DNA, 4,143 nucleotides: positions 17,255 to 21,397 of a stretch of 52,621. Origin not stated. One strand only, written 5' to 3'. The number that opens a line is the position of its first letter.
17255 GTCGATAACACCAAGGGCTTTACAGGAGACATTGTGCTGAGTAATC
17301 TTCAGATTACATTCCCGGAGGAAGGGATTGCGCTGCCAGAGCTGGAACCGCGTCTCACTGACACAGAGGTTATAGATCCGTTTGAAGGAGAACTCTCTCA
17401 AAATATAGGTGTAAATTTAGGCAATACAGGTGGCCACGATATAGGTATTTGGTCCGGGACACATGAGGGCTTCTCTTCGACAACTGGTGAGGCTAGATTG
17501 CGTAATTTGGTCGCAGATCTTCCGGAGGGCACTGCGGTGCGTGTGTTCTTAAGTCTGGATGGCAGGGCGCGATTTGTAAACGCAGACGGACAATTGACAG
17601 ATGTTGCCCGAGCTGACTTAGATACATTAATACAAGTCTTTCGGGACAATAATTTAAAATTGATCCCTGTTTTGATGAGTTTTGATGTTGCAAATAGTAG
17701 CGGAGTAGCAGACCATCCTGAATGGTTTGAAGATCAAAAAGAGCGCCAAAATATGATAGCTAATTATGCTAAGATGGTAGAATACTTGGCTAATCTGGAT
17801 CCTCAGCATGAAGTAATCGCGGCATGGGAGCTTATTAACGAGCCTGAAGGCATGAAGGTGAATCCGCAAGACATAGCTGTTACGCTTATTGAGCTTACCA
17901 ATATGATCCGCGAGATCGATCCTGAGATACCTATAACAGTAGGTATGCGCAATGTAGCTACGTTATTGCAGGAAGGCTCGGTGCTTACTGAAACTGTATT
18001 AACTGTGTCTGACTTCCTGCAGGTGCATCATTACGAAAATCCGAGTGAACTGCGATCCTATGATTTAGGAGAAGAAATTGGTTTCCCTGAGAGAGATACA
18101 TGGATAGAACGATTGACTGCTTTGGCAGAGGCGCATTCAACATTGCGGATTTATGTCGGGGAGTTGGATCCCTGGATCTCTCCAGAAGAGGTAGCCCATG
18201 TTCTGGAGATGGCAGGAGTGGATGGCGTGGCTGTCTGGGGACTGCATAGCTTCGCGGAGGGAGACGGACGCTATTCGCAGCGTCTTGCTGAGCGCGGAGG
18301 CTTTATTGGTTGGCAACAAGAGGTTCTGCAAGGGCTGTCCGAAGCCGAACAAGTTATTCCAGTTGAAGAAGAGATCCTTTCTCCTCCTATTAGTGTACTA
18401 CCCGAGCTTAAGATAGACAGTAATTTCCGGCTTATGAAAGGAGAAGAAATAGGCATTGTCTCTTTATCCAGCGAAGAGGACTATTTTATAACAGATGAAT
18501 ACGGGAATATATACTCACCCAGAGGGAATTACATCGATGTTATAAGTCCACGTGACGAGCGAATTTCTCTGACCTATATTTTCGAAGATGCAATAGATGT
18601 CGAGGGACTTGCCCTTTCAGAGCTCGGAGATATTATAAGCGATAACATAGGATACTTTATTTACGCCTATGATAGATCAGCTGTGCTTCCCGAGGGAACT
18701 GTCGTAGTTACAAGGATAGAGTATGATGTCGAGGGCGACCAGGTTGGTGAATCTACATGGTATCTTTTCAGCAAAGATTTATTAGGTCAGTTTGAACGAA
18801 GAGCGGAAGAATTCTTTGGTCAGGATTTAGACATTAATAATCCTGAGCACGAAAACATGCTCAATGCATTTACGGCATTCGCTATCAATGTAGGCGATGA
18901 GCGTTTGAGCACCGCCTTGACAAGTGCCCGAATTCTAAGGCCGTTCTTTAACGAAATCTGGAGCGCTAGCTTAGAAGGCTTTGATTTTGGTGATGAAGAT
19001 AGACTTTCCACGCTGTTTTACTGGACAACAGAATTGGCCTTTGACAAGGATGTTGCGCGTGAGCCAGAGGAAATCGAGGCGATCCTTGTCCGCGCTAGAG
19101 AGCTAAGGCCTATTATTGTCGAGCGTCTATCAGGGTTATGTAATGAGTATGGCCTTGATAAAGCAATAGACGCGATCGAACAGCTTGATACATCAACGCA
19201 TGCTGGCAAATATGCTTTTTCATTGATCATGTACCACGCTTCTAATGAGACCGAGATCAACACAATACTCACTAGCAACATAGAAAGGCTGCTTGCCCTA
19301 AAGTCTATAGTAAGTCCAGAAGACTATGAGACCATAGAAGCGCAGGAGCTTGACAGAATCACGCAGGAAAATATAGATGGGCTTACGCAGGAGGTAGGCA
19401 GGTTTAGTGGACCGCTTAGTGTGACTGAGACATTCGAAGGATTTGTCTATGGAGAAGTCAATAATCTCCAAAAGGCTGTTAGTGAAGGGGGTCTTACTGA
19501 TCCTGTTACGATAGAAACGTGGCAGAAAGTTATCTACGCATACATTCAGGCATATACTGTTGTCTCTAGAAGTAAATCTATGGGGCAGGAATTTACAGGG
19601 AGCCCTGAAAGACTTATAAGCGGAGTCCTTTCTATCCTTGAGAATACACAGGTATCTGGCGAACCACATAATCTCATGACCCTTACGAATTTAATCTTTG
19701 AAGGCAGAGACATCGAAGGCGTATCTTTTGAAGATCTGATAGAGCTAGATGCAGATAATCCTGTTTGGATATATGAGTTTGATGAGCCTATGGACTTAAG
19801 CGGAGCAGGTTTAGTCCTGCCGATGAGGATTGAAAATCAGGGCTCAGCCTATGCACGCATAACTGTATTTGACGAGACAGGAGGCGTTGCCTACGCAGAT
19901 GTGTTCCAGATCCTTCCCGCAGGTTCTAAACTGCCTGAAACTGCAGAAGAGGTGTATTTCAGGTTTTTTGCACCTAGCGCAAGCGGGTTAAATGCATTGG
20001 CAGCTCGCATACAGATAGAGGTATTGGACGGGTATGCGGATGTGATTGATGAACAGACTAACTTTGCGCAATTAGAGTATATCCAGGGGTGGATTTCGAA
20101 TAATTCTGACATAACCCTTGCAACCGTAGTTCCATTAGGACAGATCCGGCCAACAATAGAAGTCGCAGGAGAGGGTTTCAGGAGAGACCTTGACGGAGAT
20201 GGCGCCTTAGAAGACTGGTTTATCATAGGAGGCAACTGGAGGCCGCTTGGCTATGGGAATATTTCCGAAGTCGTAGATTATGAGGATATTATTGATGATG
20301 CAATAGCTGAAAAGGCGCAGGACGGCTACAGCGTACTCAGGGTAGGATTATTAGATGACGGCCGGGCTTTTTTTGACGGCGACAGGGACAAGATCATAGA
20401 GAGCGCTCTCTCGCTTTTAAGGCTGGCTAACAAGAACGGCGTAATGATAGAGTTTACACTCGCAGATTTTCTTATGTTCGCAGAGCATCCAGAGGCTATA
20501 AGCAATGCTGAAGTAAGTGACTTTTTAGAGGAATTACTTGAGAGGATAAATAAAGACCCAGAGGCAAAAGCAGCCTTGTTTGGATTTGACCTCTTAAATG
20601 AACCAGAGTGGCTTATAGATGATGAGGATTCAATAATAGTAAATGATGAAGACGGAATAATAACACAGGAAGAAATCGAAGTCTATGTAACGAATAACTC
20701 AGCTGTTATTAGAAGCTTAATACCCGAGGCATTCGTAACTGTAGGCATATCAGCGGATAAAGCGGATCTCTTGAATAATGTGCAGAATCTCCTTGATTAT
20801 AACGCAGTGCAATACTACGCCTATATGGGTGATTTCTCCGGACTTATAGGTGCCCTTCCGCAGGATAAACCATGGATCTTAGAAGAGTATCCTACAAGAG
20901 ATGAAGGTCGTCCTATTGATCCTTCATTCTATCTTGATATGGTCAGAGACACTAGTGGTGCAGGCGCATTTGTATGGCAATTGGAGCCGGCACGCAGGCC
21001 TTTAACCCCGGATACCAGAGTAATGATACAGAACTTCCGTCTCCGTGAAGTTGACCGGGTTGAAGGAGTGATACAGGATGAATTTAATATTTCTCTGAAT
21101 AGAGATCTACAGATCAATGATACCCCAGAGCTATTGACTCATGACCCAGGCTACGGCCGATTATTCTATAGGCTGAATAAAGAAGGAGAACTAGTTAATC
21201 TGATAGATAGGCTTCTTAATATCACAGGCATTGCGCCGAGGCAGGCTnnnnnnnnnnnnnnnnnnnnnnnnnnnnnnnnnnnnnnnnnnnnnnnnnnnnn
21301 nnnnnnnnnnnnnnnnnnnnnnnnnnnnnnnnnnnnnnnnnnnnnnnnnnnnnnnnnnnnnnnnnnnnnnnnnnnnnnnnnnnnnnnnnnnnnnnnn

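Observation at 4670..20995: Three GH5-like catalytic barrels with intact acid/base and nucleophile glutamates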

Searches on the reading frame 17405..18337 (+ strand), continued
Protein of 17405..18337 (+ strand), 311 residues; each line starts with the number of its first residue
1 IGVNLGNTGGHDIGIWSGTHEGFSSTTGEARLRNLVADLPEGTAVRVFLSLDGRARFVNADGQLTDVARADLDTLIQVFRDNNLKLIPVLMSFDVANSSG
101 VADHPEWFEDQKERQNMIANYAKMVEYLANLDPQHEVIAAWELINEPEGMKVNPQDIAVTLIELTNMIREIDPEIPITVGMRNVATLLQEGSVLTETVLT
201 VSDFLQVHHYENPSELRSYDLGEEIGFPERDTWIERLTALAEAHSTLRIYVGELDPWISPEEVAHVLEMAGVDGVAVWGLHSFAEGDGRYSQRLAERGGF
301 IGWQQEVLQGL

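Call 77: list_cluster_members(proteins=[P0004, P0011, P0003, P0005, P0098, P0101, P0007, P0008, P0016, P0010])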
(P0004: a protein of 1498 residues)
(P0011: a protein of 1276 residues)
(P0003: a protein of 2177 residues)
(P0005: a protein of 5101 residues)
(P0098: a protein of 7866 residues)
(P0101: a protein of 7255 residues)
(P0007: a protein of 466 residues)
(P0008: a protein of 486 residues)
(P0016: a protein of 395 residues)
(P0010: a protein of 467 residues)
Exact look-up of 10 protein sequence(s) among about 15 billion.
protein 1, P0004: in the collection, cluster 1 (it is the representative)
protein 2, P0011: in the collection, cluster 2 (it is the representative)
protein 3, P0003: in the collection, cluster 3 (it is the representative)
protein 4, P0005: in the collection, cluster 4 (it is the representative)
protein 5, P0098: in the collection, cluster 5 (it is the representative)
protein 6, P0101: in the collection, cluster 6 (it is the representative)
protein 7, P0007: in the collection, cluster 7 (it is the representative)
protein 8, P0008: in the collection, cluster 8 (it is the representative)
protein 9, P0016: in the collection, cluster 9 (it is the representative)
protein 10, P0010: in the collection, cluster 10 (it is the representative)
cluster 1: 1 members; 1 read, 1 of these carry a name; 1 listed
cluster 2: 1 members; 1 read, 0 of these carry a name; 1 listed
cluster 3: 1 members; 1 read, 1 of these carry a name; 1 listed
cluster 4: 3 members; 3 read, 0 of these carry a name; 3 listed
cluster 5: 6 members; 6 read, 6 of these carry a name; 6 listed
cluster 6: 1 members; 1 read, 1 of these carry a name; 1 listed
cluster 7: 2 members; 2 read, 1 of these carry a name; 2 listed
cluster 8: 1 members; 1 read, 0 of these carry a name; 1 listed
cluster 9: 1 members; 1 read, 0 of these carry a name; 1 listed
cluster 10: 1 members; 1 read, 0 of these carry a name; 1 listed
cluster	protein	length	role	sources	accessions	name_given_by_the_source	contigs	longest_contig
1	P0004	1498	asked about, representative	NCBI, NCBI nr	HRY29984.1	MAG TPA: hypothetical protein P5079_08125, partial [Elusimicrobiota bacterium] | hypothetical protein [Elusimicrobiota bacterium]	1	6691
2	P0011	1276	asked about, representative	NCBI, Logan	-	-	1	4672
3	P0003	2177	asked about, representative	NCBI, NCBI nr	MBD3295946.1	MAG: S8 family serine peptidase, partial [Candidatus Omnitrophica bacterium] | S8 family serine peptidase [Candidatus Omnitrophota bacterium]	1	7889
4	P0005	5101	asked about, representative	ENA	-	-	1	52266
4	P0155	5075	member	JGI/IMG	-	-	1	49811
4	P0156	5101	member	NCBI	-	-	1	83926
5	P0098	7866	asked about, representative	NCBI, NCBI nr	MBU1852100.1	MAG: TolC family protein, partial [Candidatus Omnitrophica bacterium] | TolC family protein [Candidatus Omnitrophota bacterium]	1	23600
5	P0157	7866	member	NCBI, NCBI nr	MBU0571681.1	MAG: TolC family protein, partial [Candidatus Omnitrophica bacterium] | TolC family protein [Candidatus Omnitrophota bacterium]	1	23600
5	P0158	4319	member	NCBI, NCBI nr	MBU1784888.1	MAG: TolC family protein, partial [Candidatus Omnitrophica bacterium] | TolC family protein [Candidatus Omnitrophota bacterium]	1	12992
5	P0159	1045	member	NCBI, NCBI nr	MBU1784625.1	MAG: hypothetical protein KKG95_04730, partial [Candidatus Omnitrophica bacterium] | hypothetical protein [Candidatus Omnitrophota bacterium]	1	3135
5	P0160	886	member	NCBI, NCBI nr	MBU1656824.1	MAG: TolC family protein, partial [Candidatus Omnitrophica bacterium] | TolC family protein [Candidatus Omnitrophota bacterium]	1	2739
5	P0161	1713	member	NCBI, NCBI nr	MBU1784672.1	MAG: cellulase family glycosylhydrolase, partial [Candidatus Omnitrophica bacterium] | cellulase family glycosylhydrolase [Candidatus Omnitrophota bacterium]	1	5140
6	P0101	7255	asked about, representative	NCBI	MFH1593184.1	MAG: peptidoglycan-binding protein [Candidatus Omnitrophota bacterium]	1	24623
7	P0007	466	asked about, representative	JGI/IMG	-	-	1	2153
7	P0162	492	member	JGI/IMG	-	hypothetical protein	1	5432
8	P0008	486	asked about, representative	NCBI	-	-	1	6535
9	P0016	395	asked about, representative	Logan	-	-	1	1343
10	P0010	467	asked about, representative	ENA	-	-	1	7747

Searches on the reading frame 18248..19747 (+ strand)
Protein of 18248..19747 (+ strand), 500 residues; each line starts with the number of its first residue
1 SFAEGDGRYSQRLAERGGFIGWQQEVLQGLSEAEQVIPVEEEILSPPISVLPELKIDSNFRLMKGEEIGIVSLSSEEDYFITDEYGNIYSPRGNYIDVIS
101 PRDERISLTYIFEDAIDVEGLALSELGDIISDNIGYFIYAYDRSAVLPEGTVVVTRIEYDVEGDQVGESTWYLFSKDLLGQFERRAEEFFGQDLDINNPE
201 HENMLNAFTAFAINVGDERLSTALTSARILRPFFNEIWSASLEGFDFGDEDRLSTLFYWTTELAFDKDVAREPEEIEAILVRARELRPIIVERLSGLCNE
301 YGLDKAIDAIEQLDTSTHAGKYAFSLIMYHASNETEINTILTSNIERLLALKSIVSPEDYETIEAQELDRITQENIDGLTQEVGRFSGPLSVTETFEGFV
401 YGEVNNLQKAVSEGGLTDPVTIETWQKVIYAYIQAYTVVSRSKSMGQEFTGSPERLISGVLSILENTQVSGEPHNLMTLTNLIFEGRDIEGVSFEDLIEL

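Call 29: search_protein_families(library=pfam, proteins=[window:18248-19747:+], max_evalue=0.1)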
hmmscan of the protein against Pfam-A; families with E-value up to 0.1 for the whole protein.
window:18248-19747:+ (500 aa): 1 family
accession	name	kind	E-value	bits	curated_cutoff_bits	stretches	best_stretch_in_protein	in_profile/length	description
PF25638.1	DUF5983_N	-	0.064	13.4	27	0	115-136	20-40/56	Family of unknown function (DUF5983) N-terminal domain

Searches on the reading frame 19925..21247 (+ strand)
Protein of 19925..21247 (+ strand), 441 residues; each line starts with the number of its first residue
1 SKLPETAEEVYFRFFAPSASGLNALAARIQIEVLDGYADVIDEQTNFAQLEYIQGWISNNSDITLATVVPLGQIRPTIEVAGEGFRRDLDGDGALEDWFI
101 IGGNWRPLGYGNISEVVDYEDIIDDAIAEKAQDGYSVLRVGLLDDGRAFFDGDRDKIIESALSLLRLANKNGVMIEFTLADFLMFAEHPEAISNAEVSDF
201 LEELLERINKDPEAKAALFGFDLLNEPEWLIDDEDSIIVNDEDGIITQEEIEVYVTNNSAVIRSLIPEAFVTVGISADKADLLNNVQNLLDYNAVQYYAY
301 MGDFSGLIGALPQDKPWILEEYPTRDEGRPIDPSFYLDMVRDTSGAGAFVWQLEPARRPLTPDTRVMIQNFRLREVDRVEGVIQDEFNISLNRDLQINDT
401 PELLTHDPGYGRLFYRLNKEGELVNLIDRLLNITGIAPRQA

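Call 8: search_protein_families(library=pfam, proteins=[window:19925-21247:+], max_evalue=10)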
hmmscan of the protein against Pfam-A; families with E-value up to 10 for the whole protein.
window:19925-21247:+ (441 aa): 1 family
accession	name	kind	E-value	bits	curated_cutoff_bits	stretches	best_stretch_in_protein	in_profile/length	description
PF17847.7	GlcV_C_terminal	-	0.24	12.3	27.6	1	231-259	28-56/61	Glucose ABC transporter C-terminal domain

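Call 11: search_solved_structures(query=window:19925-21247:+, max_evalue=10)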
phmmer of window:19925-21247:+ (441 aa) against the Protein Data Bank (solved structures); distinct sequences matched with E-value up to 10: 2.
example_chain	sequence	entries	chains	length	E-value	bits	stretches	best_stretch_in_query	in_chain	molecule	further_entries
9l56_A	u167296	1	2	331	0.15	14.5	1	265-311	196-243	5'-3' exonuclease family protein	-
9l55_A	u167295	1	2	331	0.21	14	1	265-311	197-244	5'-3' exonuclease family protein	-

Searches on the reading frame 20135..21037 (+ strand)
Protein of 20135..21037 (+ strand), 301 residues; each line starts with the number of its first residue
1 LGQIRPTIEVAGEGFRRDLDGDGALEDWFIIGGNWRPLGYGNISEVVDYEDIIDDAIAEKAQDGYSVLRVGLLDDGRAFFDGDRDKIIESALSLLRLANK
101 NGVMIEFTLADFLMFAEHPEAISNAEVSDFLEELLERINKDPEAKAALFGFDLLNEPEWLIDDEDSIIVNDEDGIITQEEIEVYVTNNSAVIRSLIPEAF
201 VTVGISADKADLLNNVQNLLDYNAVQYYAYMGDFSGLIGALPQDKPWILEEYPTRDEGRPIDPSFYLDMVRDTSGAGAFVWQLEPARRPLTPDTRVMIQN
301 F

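Call 63: search_solved_structures(query=A7, max_evalue=0.01, show_alignments=1)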
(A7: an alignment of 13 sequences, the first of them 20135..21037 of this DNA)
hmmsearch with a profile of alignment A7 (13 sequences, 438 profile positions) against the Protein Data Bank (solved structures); distinct sequences matched with E-value up to 0.01: 11.
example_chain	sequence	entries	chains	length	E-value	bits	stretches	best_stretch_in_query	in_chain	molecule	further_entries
3vup_A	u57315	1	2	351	1.1e-24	90.1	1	105-333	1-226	Beta-1,4-mannanase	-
2c0h_A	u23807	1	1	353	7e-24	87.5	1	104-330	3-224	MANNAN ENDO-1,4-BETA-MANNOSIDASE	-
5y6t_A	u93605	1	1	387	1.1e-22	83.5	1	104-330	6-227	endo-1,4-beta-mannanase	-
4oou_B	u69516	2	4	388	2.9e-14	55.8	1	105-330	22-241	Beta-1,4-mannanase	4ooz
3pz9_A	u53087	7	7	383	0.00013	24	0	368-406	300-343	Mannan endo-1,4-beta-mannosidase. Glycosyl Hydrolase family 5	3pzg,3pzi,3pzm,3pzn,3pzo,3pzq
8gf3_A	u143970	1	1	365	0.00017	23.6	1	224-414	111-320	GH5 Mannanase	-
6tn6_A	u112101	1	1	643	0.00082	21.4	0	368-406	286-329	Mannan endo-1,4-beta-mannosidase. Glycosyl Hydrolase family 5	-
6zz3_A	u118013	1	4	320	0.0054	18.7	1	193-277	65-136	Endoglucanase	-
4ee9_A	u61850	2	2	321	0.0054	18.7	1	193-277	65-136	Endoglucanase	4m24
7p6i_A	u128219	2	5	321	0.0054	18.7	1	193-277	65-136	Endoglucanase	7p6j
3ziz_A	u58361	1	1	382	0.0086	18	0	339-408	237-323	GH5 ENDO-BETA-1,4-MANNANASE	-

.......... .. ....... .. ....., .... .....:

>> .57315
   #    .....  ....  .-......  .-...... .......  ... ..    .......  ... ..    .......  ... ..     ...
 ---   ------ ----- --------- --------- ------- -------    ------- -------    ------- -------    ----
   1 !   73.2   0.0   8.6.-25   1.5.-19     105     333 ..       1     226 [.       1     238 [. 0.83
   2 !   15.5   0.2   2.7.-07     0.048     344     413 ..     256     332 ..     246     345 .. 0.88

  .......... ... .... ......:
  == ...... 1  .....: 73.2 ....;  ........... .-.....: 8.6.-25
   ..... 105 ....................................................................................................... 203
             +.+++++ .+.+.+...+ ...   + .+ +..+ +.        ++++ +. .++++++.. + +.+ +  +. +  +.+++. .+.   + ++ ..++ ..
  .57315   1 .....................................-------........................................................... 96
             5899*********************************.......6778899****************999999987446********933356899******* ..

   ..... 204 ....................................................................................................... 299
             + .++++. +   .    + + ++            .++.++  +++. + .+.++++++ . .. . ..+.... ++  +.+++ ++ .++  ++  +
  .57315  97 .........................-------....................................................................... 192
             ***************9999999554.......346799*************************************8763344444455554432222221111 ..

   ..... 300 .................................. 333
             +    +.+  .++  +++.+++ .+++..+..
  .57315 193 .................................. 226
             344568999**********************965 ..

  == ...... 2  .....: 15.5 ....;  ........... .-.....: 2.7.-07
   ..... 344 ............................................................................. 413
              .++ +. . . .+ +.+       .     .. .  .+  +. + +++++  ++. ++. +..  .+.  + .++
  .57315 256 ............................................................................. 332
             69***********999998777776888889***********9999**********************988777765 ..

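Call 78: find_related_loci(query=A7, collection=metagenome_contigs, flank=10000)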
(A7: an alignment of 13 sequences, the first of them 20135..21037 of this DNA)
Query A7 (301 aa) in metagenome_contigs; peptide patterns used: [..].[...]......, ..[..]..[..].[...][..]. (x = any residue, [..] = any of these).
200 stretches matched a pattern; 88 encode a relative of the query (tblastn E <= 1e-3); the best 80 are kept; 80 distinct loci.
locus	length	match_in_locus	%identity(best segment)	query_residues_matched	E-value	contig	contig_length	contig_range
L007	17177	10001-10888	36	7-285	3e-54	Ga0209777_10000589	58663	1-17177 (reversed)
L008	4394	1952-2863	33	8-286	7e-43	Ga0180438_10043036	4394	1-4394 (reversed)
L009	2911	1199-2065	33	26-285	1e-42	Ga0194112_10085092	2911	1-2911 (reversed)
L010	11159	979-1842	32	28-285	5e-39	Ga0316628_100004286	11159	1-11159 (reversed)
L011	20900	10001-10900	32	8-285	1e-37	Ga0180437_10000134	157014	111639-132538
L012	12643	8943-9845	32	8-286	7e-38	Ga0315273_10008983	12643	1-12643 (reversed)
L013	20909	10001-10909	32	8-286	1e-37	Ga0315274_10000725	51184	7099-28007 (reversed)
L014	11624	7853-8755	31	29-301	2e-36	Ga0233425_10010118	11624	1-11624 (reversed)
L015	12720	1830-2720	32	29-286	1e-34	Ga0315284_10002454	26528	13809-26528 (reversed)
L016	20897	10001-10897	30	16-285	2e-34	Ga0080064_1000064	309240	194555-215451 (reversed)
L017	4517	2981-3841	30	29-286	8e-31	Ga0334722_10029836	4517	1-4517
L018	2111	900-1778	31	29-285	1e-29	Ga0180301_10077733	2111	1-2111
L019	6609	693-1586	31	19-286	4e-29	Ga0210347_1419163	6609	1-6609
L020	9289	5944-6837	31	19-285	5e-29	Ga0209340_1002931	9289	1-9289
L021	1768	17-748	30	62-286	2e-28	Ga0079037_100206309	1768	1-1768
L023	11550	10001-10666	28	35-249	2e-16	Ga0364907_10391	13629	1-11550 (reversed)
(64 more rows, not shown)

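Call 89: search_protein_families(library=pfam, proteins=[L013:1375-4527:+, L013:4535-5809:+, L013:5888-8143:+, L013:8521-9186:+, L013:9278-10999:+, L013:11077-11616:+, L013:12279-13079:+, L013:14097-15248:+, L013:15380-16834:+, L011:9299-12472:+], max_evalue=0.001)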
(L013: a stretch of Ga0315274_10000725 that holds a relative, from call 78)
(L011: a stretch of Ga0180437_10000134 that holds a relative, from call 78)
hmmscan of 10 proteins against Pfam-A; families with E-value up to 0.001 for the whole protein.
L013:1375-4527:+ (1051 aa): 1 family
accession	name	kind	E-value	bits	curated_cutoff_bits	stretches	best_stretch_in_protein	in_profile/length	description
PF06723.19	MreB_Mbl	-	0.00016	21.1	27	0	726-778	137-188/327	MreB/Mbl protein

L013:4535-5809:+ (425 aa): 1 family
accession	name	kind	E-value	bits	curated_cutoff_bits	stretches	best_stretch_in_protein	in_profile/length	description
PF03793.24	PASTA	-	1e-17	64.3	23.2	2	27-88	2-63/64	PASTA domain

L013:5888-8143:+ (752 aa): 0 families

L013:8521-9186:+ (222 aa): 0 families

L013:9278-10999:+ (574 aa): 0 families

L013:11077-11616:+ (180 aa): 0 families

L013:12279-13079:+ (267 aa): 1 family
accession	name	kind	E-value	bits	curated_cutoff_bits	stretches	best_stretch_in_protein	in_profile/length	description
PF08547.18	CIA30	-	0.00027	21.4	24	1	138-248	47-146/157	Complex I intermediate-associated protein 30 (CIA30)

L013:14097-15248:+ (384 aa): 3 families
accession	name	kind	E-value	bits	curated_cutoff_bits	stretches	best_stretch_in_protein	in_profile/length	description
PF01381.28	HTH_3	-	2.6e-09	37.4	23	1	27-86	1-55/55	Helix-turn-helix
PF13560.12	HTH_31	-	3e-09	37.5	27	1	27-80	6-55/64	Helix-turn-helix domain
PF12844.13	HTH_19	-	3.4e-07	30.5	30.2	1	26-82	3-54/64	Helix-turn-helix domain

L013:15380-16834:+ (485 aa): 1 family
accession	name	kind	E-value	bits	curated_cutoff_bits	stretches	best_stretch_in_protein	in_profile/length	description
PF01139.22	RtcB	-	6.6e-179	596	27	1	50-485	1-426/426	tRNA-splicing ligase RtcB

L011:9299-12472:+ (1058 aa): 1 family
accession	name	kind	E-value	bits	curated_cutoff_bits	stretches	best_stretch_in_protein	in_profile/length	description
PF19190.6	BACON_2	-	1.7e-07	31.5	25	1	568-662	3-93/94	Viral BACON domain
